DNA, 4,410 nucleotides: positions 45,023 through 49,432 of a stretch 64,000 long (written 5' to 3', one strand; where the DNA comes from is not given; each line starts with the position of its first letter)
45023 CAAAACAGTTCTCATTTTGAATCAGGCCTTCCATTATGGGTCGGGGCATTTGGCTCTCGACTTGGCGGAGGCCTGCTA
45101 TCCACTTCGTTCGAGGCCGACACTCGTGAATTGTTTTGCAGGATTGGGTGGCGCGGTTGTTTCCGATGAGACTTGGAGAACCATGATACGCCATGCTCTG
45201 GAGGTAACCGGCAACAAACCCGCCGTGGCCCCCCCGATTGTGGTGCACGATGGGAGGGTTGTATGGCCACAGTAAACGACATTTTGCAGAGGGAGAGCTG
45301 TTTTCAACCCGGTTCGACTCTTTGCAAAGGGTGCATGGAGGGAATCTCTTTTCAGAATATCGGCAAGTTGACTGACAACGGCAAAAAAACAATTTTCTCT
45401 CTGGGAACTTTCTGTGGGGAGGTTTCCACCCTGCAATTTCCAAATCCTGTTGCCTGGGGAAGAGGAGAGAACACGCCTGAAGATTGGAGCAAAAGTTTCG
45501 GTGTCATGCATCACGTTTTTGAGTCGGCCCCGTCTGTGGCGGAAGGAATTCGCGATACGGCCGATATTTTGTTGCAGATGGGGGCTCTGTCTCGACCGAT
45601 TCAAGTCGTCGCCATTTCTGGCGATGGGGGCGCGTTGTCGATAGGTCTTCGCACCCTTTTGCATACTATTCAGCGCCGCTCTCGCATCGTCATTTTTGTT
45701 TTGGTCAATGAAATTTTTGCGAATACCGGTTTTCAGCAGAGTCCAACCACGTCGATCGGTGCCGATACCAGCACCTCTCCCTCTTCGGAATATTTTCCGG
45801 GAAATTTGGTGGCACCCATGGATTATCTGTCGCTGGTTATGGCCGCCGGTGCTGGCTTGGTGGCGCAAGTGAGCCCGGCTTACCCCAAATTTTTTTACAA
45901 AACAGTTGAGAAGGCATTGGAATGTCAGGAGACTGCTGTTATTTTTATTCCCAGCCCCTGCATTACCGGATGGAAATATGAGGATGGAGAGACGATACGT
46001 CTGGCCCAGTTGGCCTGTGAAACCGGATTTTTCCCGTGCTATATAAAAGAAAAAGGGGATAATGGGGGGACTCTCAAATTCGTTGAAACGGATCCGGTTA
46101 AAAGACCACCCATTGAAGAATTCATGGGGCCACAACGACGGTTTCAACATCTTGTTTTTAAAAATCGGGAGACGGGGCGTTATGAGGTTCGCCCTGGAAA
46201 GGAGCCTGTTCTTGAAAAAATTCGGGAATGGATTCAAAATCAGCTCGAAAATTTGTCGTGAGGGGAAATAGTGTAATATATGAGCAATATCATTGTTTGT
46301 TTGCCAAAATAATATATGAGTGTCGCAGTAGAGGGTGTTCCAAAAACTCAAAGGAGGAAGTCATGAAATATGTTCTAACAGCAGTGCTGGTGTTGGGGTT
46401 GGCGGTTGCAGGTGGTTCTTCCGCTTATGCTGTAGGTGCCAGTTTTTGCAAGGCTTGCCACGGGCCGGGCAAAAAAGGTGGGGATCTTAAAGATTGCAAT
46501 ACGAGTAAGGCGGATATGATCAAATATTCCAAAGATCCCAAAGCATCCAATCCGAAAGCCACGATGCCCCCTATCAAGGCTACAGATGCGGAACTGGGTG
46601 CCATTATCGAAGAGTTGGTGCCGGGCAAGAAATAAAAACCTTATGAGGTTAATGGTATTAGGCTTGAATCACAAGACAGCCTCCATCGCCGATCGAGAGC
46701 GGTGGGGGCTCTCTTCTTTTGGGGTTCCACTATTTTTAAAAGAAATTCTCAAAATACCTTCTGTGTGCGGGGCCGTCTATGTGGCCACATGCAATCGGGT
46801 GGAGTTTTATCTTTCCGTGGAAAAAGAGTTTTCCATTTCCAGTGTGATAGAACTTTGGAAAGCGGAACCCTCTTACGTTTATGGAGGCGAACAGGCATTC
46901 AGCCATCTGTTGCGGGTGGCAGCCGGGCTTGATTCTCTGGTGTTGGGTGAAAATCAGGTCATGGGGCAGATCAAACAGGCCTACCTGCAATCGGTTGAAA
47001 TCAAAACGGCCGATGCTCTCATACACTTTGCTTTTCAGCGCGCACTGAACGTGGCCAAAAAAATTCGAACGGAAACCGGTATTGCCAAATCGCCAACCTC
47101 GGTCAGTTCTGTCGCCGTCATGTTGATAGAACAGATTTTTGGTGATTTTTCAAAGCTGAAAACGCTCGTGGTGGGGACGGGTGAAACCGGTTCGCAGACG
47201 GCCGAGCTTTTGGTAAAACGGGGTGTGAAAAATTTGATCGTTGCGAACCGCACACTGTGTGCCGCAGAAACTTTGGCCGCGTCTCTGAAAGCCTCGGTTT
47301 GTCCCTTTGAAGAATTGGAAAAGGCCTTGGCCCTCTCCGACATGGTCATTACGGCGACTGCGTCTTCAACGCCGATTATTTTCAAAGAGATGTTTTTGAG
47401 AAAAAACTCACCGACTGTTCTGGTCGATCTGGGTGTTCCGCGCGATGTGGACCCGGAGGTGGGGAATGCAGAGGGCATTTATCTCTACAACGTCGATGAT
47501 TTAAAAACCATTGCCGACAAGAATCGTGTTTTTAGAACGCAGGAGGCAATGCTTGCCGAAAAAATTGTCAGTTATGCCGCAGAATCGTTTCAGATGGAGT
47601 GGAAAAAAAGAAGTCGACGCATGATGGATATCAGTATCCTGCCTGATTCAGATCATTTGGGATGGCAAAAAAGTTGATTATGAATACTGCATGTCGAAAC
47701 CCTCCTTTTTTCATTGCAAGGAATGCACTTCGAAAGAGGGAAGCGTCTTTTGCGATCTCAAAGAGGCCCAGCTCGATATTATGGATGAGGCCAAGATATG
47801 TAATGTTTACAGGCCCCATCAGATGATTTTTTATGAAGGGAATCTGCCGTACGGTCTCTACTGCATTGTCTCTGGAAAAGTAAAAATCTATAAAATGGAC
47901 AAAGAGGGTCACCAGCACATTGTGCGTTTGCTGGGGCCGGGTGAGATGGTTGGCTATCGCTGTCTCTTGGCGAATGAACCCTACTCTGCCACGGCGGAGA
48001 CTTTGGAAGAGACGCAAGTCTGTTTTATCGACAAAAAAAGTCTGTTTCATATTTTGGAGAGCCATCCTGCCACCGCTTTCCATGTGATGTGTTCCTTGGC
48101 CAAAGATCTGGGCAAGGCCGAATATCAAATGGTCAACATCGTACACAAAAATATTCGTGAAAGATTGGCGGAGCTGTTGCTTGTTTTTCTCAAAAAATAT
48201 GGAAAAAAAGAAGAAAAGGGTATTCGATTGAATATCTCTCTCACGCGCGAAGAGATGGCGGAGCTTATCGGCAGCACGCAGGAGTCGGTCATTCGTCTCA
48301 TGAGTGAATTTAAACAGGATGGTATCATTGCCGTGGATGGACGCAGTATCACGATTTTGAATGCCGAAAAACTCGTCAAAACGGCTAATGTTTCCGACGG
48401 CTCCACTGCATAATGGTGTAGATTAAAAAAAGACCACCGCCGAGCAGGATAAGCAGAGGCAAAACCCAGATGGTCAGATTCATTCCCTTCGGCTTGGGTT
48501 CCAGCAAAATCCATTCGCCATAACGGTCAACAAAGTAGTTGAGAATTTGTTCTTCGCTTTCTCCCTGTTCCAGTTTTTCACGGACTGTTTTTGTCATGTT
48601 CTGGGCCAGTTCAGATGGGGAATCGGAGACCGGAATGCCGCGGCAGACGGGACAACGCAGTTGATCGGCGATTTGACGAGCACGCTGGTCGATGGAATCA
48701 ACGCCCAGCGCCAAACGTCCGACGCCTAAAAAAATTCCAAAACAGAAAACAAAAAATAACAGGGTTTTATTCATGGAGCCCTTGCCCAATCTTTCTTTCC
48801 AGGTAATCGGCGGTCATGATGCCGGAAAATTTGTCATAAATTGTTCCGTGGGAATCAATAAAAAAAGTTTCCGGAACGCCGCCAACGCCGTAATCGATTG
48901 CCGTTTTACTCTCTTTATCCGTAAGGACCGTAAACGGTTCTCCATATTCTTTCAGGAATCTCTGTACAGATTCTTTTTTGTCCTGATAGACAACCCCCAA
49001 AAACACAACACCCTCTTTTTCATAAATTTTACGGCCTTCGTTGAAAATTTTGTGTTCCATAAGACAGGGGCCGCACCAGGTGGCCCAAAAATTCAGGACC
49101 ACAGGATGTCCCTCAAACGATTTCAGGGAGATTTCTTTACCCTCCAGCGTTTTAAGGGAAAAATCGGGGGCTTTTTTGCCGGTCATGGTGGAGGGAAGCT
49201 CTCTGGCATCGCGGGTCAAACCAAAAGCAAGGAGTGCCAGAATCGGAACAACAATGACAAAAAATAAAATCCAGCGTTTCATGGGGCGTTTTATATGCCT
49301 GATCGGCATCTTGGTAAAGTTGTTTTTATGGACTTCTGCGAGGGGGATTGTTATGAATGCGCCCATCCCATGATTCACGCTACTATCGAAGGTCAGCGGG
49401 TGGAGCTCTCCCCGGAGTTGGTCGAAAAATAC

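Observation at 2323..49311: Recurrent aTGAT-N4-ATCAt box defines a candidate Fnr/Dnr-type regulon linking the cytochrome, nos, nnrS, heme and regulator genes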

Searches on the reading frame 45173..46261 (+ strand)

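Call 73: search_protein_families(library=pfam, proteins=[window:45173-46261:+], max_evalue=0.00001)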
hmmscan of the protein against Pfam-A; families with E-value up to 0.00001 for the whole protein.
window:45173-46261:+ (362 aa): 1 family
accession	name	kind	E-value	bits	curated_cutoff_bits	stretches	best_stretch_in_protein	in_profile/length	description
PF02775.26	TPP_enzyme_C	-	1.6e-14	54.4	21.9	1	142-257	46-149/151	Thiamine pyrophosphate enzyme, C-terminal TPP binding domain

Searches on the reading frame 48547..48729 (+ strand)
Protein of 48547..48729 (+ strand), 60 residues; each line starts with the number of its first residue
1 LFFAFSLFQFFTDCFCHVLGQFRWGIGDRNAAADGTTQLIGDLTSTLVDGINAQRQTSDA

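Call 72: search_protein_families(library=pfam, proteins=[window:48547-48729:+], max_evalue=0.00001)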
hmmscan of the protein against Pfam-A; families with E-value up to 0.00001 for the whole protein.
window:48547-48729:+ (60 aa): 0 families

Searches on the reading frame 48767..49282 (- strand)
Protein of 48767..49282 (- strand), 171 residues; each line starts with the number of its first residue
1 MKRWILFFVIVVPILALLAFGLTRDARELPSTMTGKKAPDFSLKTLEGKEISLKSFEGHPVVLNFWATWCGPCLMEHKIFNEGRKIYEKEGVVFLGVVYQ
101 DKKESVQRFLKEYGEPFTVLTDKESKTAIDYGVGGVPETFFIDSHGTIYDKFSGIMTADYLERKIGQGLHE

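Call 73: search_protein_families(library=pfam, proteins=[window:48767-49282:-], max_evalue=0.00001)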
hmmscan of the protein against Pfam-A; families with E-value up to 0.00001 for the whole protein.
window:48767-49282:- (171 aa): 5 families
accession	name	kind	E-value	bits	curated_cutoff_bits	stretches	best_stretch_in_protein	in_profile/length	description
PF00578.27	AhpC-TSA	-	7.1e-30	103.9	26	1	35-149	2-122/124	AhpC/TSA family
PF08534.16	Redoxin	-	2.4e-28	99.2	26.6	1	34-157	2-137/148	Redoxin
PF13098.12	Thioredoxin_2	-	3.3e-09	37.5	27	1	57-163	4-102/104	Thioredoxin-like domain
PF00085.26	Thioredoxin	-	4.8e-09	36.6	23.5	0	58-106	18-65/103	Thioredoxin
PF13905.12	Thioredoxin_8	-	5.9e-07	30.2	27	1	59-148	2-94/94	Thioredoxin-like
